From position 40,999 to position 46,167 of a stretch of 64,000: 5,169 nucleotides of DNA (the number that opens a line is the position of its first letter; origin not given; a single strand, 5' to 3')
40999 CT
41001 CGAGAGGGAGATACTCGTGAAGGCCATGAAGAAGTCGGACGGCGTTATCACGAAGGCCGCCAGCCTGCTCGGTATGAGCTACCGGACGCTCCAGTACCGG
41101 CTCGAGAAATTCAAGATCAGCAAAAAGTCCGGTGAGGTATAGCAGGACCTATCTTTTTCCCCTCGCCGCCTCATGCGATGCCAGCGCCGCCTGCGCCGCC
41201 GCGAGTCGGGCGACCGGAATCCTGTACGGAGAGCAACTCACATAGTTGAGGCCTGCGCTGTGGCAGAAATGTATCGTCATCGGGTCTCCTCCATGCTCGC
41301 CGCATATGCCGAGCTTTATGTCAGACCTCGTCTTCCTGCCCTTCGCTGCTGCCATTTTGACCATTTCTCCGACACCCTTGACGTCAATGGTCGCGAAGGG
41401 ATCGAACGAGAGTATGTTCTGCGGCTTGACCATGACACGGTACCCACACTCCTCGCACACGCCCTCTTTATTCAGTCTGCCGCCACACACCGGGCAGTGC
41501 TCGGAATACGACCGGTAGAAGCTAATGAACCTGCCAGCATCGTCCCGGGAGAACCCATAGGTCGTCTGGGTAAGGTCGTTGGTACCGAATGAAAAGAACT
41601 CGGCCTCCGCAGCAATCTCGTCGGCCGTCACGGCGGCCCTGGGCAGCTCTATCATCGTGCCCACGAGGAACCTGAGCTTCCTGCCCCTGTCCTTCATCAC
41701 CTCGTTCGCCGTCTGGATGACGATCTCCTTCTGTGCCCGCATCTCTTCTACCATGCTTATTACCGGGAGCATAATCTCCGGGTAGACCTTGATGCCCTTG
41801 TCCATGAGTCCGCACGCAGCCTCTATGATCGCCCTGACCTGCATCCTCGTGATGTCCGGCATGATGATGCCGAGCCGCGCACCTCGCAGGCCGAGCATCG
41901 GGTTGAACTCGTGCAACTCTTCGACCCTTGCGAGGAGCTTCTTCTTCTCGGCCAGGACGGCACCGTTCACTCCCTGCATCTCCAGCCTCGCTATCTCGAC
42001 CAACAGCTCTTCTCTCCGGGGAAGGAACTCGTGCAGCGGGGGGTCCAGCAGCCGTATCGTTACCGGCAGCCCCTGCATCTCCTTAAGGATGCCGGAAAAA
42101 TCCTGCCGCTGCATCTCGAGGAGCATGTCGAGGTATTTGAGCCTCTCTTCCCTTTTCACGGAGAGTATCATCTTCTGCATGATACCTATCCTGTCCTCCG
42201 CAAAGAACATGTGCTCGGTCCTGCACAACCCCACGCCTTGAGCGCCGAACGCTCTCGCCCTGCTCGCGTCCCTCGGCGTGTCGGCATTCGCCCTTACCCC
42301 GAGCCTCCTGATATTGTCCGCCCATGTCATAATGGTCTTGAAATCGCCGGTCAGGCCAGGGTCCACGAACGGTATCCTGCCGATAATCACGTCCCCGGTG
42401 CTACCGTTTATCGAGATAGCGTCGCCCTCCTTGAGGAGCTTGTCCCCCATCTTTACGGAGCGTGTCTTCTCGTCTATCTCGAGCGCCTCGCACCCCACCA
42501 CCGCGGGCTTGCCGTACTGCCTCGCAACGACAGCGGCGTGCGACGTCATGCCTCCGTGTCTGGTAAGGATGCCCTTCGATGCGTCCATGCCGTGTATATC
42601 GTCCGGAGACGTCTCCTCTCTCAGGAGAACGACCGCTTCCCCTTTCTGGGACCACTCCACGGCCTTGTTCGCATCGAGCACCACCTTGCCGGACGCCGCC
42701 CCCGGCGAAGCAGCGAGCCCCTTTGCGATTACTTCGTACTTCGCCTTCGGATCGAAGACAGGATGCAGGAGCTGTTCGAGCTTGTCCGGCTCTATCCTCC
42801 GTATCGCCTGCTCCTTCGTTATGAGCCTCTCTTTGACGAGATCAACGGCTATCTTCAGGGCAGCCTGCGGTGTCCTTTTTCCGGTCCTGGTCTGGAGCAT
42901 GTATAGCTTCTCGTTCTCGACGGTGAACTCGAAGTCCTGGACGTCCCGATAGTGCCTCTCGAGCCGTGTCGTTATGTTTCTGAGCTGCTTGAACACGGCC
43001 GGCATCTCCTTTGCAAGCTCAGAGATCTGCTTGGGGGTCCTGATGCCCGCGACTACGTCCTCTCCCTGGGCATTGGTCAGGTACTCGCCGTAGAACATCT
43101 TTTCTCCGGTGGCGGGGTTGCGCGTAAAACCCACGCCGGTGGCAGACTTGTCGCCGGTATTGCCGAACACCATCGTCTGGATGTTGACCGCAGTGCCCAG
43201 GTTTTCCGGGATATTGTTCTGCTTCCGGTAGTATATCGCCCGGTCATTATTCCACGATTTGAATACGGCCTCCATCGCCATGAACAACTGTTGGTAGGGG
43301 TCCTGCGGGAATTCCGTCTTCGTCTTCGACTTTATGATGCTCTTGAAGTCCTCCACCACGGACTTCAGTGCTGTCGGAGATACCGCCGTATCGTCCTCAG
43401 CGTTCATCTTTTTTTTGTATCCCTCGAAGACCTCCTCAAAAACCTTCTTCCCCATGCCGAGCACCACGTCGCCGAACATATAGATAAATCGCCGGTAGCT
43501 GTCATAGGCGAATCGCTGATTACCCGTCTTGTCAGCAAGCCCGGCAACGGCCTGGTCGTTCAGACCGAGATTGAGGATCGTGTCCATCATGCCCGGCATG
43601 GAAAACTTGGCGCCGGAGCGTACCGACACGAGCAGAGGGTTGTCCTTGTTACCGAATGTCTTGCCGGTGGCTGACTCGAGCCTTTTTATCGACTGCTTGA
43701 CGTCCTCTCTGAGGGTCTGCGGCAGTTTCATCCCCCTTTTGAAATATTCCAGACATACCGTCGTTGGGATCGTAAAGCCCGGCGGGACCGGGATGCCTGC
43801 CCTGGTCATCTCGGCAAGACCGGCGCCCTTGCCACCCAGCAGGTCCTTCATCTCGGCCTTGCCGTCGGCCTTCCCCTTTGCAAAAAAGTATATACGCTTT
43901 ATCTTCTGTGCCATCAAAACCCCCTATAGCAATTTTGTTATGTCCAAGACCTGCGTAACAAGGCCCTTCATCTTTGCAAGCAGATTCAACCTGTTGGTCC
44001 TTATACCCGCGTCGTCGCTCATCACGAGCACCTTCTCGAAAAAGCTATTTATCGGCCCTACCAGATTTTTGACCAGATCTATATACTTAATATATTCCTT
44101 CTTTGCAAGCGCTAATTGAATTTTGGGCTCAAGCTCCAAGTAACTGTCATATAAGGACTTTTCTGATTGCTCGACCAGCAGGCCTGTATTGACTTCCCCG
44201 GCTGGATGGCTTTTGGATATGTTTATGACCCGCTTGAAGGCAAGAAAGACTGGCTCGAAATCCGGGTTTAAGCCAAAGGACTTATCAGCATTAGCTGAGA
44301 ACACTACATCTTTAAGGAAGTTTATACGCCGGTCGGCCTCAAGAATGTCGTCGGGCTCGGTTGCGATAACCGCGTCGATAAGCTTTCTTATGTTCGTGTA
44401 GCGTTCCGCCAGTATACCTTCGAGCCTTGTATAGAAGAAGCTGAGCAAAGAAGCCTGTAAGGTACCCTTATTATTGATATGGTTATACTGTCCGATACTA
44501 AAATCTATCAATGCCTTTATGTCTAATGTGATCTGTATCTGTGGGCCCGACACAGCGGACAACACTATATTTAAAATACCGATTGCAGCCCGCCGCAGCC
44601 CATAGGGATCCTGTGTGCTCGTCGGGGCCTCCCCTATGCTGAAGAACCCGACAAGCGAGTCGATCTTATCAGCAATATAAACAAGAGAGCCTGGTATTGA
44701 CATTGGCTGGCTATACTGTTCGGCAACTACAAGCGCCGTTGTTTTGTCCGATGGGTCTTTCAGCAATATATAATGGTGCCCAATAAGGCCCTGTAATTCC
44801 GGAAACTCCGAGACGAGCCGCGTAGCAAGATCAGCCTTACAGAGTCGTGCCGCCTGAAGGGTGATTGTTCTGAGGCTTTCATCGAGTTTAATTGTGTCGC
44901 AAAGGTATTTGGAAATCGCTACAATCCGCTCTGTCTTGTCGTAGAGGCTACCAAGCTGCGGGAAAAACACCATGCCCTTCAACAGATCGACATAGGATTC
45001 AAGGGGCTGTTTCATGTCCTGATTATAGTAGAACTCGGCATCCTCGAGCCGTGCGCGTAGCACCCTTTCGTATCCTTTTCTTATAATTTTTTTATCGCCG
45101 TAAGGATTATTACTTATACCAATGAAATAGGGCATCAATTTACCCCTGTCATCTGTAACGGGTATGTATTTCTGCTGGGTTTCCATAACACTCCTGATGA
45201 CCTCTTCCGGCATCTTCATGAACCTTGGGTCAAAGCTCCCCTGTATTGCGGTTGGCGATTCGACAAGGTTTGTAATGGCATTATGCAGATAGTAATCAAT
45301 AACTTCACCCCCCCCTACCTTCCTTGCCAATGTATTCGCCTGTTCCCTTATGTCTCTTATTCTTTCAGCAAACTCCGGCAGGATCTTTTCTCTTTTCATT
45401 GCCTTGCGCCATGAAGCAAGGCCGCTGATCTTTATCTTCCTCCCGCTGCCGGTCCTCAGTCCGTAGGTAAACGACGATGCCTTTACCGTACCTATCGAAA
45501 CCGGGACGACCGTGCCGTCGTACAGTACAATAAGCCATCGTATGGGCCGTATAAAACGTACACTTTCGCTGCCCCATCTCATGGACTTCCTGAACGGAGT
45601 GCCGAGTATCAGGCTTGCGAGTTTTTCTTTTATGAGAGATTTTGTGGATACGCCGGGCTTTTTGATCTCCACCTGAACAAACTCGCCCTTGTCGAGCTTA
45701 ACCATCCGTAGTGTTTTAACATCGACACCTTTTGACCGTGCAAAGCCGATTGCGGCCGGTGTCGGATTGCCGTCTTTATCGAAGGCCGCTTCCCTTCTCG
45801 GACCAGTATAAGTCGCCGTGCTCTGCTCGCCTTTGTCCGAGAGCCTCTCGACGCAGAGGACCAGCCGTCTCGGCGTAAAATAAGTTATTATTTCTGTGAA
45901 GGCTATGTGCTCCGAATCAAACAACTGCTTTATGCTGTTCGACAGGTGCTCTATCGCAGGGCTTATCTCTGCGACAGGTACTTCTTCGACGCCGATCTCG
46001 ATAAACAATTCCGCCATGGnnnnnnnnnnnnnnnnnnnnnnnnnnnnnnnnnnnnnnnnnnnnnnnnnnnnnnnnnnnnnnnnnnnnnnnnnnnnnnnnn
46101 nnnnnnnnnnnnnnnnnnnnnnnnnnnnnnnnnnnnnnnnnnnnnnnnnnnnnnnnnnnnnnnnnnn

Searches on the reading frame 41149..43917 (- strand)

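Call 90: search_protein_families(library=pfam, proteins=[window:41149-43917:-], max_evalue=0.00001)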
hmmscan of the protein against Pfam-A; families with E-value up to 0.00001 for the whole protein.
window:41149-43917:- (922 aa): 3 families
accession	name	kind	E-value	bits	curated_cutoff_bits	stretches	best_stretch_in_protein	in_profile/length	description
PF02896.24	PEP-utilizers_C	-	6.6e-78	262.3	22.8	1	524-910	5-291/293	PEP-utilising enzyme, PEP-binding domain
PF01326.24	PPDK_N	-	2.7e-56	191.7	27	3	68-300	76-222/328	Pyruvate phosphate dikinase, AMP/ATP-binding domain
PF00391.29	PEP-utilizers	-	7.2e-24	83.6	23.1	1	427-508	3-72/72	PEP-utilising enzyme, mobile domain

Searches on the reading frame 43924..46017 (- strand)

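Call 90: search_protein_families(library=pfam, proteins=[window:43924-46017:-], max_evalue=0.00001)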
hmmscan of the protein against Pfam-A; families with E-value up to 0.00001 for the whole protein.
window:43924-46017:- (697 aa): 2 families
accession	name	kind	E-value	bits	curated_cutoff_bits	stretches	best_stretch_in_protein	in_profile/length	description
PF02092.22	tRNA_synt_2f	-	2.7e-164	548.5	29.2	1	4-551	1-535/536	Glycyl-tRNA synthetase beta subunit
PF05746.21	DALR_1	-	1e-09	38.9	22.3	1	595-693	6-108/117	DALR anticodon binding domain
